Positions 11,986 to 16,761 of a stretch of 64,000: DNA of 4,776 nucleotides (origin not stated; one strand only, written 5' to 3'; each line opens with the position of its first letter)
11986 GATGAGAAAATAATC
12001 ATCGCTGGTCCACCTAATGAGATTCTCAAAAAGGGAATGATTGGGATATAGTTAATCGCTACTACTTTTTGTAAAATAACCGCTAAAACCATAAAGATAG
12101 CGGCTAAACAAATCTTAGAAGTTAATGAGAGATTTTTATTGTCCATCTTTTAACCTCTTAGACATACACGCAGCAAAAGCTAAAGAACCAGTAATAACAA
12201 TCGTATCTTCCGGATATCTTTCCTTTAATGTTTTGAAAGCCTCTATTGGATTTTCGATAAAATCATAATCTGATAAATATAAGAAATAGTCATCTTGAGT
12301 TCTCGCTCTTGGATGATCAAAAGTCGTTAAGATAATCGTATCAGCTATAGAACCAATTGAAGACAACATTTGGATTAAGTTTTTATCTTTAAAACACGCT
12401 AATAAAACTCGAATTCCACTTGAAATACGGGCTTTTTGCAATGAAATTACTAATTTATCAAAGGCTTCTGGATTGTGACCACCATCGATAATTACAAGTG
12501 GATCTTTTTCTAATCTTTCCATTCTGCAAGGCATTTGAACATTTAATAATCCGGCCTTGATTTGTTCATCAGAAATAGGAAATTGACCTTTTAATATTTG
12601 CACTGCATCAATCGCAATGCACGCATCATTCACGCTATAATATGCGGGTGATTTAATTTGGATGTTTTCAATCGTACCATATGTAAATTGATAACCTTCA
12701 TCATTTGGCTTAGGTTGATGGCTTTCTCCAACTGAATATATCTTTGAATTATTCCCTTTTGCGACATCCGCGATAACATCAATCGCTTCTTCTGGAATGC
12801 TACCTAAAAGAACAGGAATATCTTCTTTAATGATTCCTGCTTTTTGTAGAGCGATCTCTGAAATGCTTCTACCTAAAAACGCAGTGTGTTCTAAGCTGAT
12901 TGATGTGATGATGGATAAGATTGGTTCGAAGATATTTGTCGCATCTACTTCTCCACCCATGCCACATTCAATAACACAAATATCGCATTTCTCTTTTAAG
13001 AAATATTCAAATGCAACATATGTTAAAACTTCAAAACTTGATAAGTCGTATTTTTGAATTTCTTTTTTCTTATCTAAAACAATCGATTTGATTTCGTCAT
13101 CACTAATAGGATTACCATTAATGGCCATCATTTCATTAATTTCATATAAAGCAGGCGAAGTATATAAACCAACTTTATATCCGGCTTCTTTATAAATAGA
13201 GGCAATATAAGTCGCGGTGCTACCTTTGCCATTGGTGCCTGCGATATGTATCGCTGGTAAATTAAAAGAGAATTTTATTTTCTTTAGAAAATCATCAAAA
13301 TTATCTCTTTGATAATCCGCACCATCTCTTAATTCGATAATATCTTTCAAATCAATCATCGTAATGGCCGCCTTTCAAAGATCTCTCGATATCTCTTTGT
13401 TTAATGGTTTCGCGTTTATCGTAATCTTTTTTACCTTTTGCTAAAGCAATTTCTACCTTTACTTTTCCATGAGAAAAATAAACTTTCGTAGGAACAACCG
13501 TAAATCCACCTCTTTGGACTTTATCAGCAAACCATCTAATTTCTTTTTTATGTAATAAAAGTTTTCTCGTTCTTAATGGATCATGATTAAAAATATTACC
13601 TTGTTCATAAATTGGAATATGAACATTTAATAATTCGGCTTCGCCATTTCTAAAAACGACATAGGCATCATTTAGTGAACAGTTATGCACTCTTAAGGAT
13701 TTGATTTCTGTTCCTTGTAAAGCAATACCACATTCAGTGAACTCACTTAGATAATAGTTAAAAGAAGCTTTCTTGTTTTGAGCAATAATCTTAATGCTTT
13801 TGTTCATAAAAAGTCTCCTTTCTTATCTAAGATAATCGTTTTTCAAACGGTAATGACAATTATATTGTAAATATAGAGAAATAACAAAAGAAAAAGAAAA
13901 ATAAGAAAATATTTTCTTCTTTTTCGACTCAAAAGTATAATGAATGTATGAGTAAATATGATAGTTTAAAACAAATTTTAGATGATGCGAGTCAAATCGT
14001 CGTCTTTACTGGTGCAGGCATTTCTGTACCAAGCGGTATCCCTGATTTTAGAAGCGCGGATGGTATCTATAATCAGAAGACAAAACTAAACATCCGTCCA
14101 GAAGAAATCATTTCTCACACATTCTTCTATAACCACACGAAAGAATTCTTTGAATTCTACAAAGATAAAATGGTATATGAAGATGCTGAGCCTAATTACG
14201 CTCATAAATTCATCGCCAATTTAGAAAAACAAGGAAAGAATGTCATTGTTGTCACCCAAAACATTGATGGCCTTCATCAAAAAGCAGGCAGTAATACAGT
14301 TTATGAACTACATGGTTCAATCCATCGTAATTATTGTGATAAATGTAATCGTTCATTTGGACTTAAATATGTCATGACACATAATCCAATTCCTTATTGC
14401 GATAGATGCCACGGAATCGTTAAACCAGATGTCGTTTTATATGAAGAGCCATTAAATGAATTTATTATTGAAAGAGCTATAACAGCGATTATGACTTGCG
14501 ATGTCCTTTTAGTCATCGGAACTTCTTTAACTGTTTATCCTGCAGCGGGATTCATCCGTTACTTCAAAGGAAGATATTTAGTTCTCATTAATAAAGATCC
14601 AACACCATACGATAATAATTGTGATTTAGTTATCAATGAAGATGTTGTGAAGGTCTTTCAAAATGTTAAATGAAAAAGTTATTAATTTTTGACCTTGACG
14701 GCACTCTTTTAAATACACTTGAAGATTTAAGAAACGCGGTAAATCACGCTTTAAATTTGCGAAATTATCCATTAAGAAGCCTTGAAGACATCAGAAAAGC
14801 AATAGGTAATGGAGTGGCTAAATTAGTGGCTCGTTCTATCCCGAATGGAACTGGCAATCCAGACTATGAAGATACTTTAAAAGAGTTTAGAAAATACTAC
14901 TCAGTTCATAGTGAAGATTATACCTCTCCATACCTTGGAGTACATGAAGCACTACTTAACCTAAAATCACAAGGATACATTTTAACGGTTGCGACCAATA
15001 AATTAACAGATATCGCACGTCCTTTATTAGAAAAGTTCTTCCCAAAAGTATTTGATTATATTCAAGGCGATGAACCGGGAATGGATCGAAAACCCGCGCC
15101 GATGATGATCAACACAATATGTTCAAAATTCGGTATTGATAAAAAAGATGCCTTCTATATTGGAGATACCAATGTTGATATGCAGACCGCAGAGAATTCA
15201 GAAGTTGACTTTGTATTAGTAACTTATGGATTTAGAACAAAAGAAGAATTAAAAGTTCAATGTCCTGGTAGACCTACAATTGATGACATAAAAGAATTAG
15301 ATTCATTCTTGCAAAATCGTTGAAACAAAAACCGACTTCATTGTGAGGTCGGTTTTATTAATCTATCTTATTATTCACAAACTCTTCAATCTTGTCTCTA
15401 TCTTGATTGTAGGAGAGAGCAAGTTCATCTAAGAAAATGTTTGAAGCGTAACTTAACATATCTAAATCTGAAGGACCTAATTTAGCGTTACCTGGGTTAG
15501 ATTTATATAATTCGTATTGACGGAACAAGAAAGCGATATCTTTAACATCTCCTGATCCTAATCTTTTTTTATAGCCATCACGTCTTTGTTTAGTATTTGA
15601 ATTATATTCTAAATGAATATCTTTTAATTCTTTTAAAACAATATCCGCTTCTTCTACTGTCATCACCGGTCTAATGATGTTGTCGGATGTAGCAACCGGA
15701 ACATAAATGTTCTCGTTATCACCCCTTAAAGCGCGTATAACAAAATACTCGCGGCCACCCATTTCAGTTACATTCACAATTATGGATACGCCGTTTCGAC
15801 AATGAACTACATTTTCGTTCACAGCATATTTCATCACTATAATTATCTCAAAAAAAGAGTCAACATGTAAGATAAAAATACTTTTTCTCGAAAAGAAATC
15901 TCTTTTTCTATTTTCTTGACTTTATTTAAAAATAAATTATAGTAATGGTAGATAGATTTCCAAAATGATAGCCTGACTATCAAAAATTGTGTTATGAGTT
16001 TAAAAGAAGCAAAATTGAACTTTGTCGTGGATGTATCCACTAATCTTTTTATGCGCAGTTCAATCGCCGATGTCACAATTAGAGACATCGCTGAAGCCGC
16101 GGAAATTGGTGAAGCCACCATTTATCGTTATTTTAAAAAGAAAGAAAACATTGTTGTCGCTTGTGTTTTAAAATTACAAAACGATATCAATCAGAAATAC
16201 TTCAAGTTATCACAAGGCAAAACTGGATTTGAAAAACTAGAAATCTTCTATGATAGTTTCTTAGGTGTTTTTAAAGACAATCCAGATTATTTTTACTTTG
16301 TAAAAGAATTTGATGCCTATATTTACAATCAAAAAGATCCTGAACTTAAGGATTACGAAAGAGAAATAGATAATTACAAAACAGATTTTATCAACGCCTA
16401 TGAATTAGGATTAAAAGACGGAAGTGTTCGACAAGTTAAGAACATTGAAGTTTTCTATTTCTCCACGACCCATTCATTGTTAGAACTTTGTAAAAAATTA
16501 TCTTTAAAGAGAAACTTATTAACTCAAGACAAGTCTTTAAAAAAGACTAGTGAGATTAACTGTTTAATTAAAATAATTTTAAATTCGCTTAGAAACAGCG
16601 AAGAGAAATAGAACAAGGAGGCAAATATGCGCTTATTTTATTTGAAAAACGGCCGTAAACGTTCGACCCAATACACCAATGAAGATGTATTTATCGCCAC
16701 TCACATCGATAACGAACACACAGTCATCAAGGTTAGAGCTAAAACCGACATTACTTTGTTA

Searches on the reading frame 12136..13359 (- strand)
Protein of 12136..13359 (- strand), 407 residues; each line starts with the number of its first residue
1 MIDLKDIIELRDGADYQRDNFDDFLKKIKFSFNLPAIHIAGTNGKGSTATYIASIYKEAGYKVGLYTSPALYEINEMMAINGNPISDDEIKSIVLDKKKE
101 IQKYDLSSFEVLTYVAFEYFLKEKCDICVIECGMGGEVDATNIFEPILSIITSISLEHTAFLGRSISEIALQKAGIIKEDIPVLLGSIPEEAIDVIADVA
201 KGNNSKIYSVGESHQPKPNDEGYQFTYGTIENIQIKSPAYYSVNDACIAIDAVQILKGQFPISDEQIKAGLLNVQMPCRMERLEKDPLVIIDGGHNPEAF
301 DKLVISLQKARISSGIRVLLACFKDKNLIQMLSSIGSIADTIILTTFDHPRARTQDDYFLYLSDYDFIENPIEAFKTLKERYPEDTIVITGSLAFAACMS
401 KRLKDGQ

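Call 51: search_protein_families(library=pfam, proteins=[window:12136-13359:-], max_evalue=0.00001)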
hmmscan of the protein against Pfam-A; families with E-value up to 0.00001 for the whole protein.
window:12136-13359:- (407 aa): 2 families
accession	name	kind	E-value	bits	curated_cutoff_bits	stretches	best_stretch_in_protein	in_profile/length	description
PF02875.26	Mur_ligase_C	-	1.1e-11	46.1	28.4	1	279-392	2-126/127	Mur ligase, glutamate ligase domain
PF08245.18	Mur_ligase_M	-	5.3e-10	40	24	1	39-249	1-196/200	Mur ligase middle domain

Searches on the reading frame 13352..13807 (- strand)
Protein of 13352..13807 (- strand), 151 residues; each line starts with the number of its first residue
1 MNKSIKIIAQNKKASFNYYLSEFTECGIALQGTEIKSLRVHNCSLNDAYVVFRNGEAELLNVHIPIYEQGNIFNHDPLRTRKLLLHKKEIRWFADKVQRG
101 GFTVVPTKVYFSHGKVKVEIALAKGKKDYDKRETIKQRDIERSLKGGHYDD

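Call 80: search_protein_families(library=pfam, proteins=[window:13352-13807:-], max_evalue=0.0001)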
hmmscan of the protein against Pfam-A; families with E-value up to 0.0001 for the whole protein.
window:13352-13807:- (151 aa): 1 family
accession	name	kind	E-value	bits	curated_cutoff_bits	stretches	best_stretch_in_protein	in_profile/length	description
PF01668.23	SmpB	-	4.4e-57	192.5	27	1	8-144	1-137/143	SmpB protein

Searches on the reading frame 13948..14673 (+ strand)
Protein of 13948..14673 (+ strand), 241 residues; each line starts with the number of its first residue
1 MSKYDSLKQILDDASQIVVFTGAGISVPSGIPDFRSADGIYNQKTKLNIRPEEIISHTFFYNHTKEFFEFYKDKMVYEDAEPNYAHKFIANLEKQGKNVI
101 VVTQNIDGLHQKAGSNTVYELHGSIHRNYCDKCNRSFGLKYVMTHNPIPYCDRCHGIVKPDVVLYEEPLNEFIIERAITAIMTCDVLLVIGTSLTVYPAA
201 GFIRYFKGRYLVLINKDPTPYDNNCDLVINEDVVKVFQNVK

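Call 80: search_protein_families(library=pfam, proteins=[window:13948-14673:+], max_evalue=0.0001)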
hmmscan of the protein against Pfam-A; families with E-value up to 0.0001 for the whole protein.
window:13948-14673:+ (241 aa): 1 family
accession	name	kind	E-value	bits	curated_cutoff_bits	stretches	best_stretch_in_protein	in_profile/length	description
PF02146.23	SIR2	-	5.3e-53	180.1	24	1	22-198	1-180/180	Sir2 family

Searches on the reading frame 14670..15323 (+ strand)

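Call 80: search_protein_families(library=pfam, proteins=[window:14670-15323:+], max_evalue=0.0001)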
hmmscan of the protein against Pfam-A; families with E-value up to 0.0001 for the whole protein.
window:14670-15323:+ (217 aa): 5 families
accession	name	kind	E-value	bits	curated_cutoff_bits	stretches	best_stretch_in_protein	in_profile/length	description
PF13419.12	HAD_2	-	7.8e-37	127.5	23.8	1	5-184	1-178/178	Haloacid dehalogenase-like hydrolase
PF00702.32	Hydrolase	-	2.1e-19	71.1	26.4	1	3-176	2-189/191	haloacid dehalogenase-like hydrolase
PF13242.12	Hydrolase_like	-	1e-11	45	22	1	140-210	3-75/75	HAD-hyrolase-like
PF12710.13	HAD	-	2.9e-07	31.5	27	1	6-175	2-189/189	haloacid dehalogenase-like hydrolase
PF08645.17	PNK3P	-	7.9e-06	26.1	22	0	127-198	83-156/161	Polynucleotide kinase 3 phosphatase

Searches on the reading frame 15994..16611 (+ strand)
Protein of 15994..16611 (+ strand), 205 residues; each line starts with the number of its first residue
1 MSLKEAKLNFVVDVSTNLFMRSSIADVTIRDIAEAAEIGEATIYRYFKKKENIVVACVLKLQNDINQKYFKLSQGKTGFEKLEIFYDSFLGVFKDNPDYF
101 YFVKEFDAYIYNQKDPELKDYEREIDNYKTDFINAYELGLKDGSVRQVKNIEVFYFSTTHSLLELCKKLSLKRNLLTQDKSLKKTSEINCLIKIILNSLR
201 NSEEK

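Call 80: search_protein_families(library=pfam, proteins=[window:15994-16611:+], max_evalue=0.0001)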
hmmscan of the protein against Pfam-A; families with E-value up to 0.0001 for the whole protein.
window:15994-16611:+ (205 aa): 1 family
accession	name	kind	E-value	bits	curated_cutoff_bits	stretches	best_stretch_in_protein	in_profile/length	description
PF00440.29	TetR_N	-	4.1e-11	42.9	24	1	12-57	2-47/47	Bacterial regulatory proteins, tetR family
